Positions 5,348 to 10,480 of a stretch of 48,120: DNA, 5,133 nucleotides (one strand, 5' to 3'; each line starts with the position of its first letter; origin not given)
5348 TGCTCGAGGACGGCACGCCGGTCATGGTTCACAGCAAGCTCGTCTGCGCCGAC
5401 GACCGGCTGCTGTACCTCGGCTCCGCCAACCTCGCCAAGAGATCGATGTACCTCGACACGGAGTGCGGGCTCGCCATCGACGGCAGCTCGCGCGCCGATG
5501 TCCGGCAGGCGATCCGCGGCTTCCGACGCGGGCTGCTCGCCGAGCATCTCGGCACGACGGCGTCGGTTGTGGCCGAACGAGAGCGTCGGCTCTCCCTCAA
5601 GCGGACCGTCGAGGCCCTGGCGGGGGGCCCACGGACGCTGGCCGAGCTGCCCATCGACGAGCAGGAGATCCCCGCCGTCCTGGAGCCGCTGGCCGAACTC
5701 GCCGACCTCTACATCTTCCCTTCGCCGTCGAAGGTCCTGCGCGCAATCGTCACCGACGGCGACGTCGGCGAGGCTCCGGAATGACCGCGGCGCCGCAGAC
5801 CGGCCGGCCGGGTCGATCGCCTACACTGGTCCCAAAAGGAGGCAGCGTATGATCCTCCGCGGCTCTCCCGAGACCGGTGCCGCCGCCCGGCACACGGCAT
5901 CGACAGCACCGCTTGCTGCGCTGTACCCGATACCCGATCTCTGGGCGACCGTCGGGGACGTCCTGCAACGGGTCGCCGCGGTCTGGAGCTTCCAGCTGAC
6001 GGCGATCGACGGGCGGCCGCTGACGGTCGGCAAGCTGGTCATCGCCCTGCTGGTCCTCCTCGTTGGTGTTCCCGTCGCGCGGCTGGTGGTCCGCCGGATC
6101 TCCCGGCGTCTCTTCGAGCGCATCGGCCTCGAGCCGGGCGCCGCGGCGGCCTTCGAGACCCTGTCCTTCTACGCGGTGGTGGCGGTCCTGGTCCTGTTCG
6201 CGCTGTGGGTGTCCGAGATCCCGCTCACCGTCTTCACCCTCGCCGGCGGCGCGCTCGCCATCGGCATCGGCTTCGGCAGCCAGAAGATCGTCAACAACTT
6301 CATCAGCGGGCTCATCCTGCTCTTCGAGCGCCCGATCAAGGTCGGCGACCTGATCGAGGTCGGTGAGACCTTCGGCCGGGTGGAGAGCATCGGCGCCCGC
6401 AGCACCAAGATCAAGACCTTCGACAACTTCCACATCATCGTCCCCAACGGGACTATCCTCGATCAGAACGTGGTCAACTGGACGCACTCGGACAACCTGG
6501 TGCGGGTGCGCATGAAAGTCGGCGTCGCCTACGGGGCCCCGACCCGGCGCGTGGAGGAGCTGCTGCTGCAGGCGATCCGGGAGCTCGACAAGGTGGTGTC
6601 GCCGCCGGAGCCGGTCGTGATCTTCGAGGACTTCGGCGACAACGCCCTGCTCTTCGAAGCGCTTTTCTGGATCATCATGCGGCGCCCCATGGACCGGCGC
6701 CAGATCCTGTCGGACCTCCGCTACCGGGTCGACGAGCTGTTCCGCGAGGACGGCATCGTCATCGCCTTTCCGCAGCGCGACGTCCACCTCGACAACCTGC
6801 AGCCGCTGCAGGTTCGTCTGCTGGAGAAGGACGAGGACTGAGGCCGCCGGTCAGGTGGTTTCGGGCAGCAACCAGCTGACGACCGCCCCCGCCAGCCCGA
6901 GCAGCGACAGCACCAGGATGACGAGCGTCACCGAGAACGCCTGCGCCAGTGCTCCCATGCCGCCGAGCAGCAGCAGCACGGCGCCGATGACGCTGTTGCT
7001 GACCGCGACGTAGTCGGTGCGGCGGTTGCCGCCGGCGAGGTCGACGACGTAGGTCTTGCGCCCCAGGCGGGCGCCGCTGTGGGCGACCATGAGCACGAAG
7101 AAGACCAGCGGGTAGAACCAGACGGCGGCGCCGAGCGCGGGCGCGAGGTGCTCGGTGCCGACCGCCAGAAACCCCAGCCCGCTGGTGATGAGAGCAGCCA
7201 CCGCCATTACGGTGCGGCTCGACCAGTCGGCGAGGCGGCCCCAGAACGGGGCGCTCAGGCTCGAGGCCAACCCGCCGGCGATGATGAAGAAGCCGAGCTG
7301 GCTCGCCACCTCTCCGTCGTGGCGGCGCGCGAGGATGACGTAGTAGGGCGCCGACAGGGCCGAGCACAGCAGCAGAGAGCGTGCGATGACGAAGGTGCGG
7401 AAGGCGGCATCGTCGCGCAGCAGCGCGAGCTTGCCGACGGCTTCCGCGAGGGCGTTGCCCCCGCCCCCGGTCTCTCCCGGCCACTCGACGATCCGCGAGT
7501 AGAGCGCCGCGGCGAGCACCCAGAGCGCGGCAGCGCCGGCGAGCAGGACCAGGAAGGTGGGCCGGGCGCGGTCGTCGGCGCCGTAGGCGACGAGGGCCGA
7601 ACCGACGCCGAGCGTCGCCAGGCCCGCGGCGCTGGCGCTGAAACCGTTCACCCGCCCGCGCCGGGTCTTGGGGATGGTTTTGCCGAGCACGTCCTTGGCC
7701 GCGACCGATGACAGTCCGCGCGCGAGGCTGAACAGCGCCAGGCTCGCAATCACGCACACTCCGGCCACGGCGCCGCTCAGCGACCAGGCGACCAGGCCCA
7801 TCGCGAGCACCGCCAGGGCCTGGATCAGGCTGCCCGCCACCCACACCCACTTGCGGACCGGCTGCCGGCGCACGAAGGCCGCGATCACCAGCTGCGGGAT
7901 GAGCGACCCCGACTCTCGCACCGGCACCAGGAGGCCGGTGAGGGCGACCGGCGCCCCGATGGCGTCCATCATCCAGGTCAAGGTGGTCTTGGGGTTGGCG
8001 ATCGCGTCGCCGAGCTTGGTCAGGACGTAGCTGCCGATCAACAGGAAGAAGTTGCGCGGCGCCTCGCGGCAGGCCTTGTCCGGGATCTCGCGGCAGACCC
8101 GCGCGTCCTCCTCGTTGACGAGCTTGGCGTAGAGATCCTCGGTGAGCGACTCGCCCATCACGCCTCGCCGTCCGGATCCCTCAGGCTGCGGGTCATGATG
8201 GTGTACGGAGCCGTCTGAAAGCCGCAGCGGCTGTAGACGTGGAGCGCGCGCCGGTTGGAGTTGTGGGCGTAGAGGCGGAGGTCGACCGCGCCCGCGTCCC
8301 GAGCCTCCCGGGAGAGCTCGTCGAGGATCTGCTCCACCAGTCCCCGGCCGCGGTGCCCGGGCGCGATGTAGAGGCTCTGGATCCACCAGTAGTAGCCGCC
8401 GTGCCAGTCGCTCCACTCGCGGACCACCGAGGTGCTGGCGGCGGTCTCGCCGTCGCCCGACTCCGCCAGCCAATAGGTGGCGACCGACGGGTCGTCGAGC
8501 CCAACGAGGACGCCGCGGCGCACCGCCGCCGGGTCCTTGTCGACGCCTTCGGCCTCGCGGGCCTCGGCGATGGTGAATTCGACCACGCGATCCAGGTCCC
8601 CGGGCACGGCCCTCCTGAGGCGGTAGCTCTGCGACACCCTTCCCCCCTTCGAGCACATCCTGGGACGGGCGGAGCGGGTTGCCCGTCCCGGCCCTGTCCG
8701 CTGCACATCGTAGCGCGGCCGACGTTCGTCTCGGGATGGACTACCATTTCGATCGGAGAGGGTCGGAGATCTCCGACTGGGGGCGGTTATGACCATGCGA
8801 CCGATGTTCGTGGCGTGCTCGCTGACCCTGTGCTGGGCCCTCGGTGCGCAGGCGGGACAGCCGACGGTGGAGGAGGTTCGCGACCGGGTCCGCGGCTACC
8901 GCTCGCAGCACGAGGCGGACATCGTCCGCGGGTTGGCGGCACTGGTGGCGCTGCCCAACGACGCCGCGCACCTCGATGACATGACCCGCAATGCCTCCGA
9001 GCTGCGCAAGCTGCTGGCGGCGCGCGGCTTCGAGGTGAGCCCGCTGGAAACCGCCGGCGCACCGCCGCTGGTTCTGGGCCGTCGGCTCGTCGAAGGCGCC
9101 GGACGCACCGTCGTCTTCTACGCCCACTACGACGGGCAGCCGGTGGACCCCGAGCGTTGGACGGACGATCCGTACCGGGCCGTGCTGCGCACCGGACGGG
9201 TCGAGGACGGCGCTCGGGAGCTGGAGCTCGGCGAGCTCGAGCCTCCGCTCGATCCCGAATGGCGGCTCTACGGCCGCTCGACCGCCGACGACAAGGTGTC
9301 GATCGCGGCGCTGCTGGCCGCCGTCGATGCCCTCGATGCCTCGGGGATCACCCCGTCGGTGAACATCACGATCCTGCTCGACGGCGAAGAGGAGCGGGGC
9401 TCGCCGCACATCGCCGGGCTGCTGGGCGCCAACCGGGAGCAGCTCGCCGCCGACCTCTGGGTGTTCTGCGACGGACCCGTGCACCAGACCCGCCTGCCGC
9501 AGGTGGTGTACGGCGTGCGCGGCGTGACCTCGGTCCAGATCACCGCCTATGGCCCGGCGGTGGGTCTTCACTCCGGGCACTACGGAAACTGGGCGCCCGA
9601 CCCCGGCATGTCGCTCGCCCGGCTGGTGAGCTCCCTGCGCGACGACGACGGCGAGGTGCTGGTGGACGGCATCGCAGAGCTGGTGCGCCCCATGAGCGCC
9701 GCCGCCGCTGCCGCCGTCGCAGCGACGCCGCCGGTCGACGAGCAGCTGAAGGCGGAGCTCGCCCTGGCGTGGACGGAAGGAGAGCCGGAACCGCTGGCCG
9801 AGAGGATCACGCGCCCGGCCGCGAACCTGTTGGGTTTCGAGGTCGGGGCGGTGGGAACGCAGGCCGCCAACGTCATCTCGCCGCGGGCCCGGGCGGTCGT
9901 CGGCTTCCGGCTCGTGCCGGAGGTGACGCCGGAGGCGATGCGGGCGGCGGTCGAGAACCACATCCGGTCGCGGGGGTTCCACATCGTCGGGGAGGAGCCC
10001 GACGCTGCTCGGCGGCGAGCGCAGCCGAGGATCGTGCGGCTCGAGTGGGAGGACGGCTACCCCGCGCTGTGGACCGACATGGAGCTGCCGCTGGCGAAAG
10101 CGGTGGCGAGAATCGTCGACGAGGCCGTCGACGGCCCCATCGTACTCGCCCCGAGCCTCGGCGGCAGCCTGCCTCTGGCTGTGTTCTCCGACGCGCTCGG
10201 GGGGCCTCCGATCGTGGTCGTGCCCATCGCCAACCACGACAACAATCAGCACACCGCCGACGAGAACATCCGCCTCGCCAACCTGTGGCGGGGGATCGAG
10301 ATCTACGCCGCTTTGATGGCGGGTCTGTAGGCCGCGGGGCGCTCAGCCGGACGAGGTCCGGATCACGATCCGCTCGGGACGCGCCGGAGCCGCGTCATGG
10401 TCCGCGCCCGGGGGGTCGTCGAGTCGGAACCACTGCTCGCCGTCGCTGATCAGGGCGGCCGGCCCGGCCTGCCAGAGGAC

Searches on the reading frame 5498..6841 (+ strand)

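Call 44: search_protein_families(library=pfam, proteins=[window:5498-6841:+], max_evalue=0.001)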
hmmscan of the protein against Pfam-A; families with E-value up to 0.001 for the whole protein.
window:5498-6841:+ (447 aa): 2 families
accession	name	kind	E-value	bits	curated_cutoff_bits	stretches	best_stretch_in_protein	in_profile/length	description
PF00924.24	MS_channel_2nd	-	7.3e-25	87.3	20.2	1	264-330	2-68/68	Mechanosensitive ion channel, beta-domain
PF21082.3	MS_channel_3rd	-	2e-11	44.6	21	1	337-422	1-88/88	Mechanosensitive ion channel MscS, C-terminal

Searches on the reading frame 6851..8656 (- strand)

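Call 44: search_protein_families(library=pfam, proteins=[window:6851-8656:-], max_evalue=0.001)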
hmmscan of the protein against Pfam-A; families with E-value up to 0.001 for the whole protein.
window:6851-8656:- (601 aa): 1 family
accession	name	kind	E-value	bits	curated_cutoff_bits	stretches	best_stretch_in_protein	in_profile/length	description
PF07690.21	MFS_1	-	2.4e-12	46.9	33.4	2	209-436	4-220/347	Major Facilitator Superfamily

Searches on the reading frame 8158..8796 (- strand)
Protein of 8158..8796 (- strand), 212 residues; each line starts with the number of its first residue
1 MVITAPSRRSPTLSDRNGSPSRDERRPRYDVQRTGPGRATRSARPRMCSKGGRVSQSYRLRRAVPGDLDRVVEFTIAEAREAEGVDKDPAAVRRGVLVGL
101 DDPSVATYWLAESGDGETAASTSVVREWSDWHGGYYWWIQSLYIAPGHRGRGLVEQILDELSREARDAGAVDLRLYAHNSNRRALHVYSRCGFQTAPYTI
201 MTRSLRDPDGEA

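Call 44: search_protein_families(library=pfam, proteins=[window:8158-8796:-], max_evalue=0.001)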
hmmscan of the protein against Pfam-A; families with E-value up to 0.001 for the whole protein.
window:8158-8796:- (212 aa): 5 families
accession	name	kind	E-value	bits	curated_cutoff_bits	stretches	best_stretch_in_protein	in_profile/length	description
PF00583.31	Acetyltransf_1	-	1.2e-12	48.6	20.7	1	104-193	33-116/116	Acetyltransferase (GNAT) family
PF13508.13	Acetyltransf_7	-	1.3e-10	41.9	27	1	106-194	3-83/84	Acetyltransferase (GNAT) domain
PF08445.16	FR47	-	3.5e-06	27.4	22.1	1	139-196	24-80/86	FR47-like protein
PF13302.13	Acetyltransf_3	-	8.8e-05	23.7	25.4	1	59-194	3-138/138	Acetyltransferase (GNAT) domain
PF13673.13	Acetyltransf_10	-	0.00041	20.7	23.6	1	139-195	54-109/128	Acetyltransferase (GNAT) domain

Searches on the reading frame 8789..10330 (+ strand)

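Call 9: search_protein_families(library=pfam, proteins=[window:8789-10330:+], max_evalue=0.001)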
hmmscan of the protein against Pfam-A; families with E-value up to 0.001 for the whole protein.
window:8789-10330:+ (513 aa): 2 families
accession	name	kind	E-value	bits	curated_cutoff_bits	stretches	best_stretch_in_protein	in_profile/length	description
PF01546.33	Peptidase_M20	-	1.4e-21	77.8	24.6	1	109-510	1-204/206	Peptidase family M20/M25/M40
PF07687.19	M20_dimer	-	2.4e-10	40.8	21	1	241-395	1-102/107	Peptidase dimerisation domain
